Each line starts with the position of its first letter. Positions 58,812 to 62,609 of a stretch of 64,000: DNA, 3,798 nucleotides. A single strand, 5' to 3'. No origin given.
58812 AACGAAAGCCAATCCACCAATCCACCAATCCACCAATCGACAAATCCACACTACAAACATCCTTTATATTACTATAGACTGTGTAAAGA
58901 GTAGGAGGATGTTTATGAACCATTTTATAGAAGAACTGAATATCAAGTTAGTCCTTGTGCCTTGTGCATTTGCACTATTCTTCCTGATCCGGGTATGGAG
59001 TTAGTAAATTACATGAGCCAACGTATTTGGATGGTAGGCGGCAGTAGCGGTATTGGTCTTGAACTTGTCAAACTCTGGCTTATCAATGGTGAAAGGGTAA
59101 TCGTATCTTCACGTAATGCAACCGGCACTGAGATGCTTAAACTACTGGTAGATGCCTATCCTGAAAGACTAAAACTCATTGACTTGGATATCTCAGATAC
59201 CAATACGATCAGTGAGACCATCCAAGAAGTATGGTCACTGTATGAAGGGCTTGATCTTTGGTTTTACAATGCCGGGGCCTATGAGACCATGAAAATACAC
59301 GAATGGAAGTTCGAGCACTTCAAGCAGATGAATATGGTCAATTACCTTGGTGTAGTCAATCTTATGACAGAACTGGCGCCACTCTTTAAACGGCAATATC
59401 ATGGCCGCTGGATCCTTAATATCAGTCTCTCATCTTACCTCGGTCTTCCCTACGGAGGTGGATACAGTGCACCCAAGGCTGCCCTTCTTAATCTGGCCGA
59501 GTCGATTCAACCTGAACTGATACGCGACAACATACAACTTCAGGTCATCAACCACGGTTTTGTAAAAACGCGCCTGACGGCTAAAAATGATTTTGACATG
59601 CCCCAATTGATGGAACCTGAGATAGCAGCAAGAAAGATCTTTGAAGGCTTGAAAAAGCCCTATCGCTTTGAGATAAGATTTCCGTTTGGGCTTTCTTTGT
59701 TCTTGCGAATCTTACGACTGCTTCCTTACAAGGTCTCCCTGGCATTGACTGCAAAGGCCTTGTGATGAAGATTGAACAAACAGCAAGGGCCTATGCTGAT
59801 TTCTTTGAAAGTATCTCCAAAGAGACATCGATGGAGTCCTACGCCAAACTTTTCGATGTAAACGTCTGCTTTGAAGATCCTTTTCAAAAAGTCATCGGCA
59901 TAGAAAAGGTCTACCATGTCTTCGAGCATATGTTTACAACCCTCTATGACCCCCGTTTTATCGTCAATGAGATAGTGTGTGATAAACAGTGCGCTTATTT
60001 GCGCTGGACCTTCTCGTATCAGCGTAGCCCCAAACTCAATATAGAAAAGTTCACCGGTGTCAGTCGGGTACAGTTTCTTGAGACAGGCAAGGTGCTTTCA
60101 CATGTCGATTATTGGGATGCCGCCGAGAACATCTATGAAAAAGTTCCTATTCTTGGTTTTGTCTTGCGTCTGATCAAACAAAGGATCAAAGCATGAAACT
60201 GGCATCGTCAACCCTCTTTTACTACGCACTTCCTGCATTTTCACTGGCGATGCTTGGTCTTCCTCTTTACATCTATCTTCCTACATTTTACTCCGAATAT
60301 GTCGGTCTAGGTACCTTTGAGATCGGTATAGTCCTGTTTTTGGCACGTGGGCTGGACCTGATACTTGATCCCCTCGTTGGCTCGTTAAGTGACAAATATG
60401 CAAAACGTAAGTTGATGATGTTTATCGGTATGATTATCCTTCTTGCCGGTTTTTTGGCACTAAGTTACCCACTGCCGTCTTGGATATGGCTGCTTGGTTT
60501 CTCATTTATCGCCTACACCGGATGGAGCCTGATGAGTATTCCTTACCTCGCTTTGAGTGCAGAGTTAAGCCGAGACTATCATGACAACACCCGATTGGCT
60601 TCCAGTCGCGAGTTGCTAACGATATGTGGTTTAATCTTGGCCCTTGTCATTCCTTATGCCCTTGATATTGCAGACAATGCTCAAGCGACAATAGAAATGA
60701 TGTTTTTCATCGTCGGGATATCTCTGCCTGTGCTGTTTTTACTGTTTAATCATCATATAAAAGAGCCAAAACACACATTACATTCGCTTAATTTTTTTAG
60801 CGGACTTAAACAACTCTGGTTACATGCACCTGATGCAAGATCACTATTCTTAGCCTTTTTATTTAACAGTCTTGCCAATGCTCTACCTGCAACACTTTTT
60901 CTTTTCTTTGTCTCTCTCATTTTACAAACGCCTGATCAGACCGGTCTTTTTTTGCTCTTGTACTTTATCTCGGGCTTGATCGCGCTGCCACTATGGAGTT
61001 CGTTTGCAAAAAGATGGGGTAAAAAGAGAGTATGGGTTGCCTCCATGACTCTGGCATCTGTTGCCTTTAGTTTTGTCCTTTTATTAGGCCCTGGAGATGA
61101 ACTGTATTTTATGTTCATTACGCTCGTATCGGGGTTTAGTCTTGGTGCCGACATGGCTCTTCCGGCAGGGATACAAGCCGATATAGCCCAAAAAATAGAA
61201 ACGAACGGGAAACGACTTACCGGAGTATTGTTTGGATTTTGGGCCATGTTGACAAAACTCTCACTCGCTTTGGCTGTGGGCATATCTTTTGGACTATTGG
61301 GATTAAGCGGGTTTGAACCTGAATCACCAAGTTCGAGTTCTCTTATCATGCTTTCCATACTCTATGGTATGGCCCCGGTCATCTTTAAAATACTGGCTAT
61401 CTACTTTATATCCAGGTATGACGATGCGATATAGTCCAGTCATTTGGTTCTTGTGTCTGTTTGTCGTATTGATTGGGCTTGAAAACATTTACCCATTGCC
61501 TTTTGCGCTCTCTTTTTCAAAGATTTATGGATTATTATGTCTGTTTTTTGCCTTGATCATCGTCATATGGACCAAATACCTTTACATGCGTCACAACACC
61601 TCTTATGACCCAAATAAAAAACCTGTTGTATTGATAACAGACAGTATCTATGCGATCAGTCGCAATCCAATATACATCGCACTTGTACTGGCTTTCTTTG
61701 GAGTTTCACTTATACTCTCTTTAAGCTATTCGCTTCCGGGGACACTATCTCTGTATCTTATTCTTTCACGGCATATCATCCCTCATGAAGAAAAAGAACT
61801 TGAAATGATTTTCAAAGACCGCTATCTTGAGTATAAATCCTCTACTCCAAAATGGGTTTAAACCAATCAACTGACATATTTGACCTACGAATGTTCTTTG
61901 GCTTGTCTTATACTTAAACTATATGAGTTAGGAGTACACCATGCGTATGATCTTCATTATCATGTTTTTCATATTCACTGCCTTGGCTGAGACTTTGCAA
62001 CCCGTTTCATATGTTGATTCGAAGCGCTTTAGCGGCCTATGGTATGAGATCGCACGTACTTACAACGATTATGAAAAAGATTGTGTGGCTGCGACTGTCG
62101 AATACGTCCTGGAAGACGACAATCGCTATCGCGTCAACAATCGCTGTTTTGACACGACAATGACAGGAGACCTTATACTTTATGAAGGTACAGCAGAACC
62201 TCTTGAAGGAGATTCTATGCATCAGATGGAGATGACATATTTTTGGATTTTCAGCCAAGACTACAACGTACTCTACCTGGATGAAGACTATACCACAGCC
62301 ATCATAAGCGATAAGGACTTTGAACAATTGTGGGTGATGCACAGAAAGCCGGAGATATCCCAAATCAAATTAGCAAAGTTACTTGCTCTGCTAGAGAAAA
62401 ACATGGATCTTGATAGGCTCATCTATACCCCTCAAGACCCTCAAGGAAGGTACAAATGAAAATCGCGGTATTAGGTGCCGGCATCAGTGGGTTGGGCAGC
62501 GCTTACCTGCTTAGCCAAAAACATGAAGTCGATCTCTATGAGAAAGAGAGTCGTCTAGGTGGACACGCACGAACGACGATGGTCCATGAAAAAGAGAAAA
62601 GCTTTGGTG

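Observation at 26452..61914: Five copies of a 24-nt promoter-proximal box (nAACyGACA-N8-CTAy-N-AA) in front of five plus-strand operons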

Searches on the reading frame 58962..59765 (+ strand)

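Call 9: search_protein_families(library=pfam, proteins=[window:58962-59765:+])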
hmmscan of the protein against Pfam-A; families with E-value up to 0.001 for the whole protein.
window:58962-59765:+ (267 aa): 3 families
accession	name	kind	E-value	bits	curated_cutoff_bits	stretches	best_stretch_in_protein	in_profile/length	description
PF00106.31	adh_short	-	2.6e-30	105.8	26.6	1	22-209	3-190/195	short chain dehydrogenase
PF13561.12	adh_short_C2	-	2.1e-21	77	27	1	28-210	5-185/236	Enoyl-(Acyl carrier protein) reductase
PF08659.16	KR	-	2.3e-07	31.4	22.6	1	23-181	4-162/180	KR domain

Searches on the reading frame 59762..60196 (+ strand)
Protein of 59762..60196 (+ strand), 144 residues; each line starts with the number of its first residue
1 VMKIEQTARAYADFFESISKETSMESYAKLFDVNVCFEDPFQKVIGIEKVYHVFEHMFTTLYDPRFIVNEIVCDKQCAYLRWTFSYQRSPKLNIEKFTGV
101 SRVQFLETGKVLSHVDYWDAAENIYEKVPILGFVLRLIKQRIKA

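Call 9: search_protein_families(library=pfam, proteins=[window:59762-60196:+])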
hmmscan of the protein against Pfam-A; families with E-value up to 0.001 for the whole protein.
window:59762-60196:+ (144 aa): 2 families
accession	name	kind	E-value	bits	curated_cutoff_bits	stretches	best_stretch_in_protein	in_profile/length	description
PF12680.13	SnoaL_2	-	6.8e-10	39.9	27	1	14-114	4-102/102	SnoaL-like domain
PF07366.18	SnoaL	-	4.2e-05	23.8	28.4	1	7-85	3-78/126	SnoaL-like polyketide cyclase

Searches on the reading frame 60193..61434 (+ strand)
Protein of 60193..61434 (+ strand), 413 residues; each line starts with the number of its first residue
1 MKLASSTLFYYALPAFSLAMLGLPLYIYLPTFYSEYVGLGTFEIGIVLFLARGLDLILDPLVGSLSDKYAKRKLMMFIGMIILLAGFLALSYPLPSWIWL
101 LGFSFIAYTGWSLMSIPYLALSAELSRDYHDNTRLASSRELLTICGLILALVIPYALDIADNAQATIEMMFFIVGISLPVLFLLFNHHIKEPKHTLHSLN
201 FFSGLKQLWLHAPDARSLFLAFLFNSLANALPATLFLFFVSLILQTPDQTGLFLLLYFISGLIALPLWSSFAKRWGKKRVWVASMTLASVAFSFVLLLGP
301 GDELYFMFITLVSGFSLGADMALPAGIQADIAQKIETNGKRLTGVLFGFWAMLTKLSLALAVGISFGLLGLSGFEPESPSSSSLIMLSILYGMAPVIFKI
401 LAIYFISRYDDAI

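Call 9: search_protein_families(library=pfam, proteins=[window:60193-61434:+])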
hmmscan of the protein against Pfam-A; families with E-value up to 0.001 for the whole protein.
window:60193-61434:+ (413 aa): 3 families
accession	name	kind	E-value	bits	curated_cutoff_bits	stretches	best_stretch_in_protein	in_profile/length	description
PF13347.12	MFS_2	-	2.1e-64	218.1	27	1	11-409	2-423/427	MFS/sugar transport protein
PF07690.21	MFS_1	-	1.1e-15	57.8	33.4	2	11-126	207-323/347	Major Facilitator Superfamily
PF12832.13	MFS_1_like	-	0.00018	21.1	25.2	0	32-192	24-186/373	MFS_1 like family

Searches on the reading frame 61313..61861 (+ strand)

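Call 9: search_protein_families(library=pfam, proteins=[window:61313-61861:+])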
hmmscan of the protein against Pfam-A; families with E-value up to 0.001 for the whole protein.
window:61313-61861:+ (182 aa): 1 family
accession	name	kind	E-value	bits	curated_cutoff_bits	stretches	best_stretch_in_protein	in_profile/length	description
PF04191.18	PEMT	-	2.6e-10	41.1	25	1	70-169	3-104/105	Phospholipid methyltransferase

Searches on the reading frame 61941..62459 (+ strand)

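Call 9: search_protein_families(library=pfam, proteins=[window:61941-62459:+])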
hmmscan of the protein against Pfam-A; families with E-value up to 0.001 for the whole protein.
window:61941-62459:+ (172 aa): 1 family
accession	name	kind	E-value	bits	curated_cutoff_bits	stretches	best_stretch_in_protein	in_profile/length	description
PF08212.18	Lipocalin_2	-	1.1e-29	103.7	24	1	25-165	1-146/146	Lipocalin-like domain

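Call 60: search_protein_families(library=ncbifam, proteins=[window:61941-62459:+], max_evalue=0.00001)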
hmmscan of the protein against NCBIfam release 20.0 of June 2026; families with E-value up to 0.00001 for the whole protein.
window:61941-62459:+ (172 aa): 1 family
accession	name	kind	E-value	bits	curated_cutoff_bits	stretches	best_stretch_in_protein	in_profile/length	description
NF007786.1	PRK10477.1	subfamily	6.5e-21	74.8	267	1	17-165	26-174/176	outer membrane lipoprotein Blc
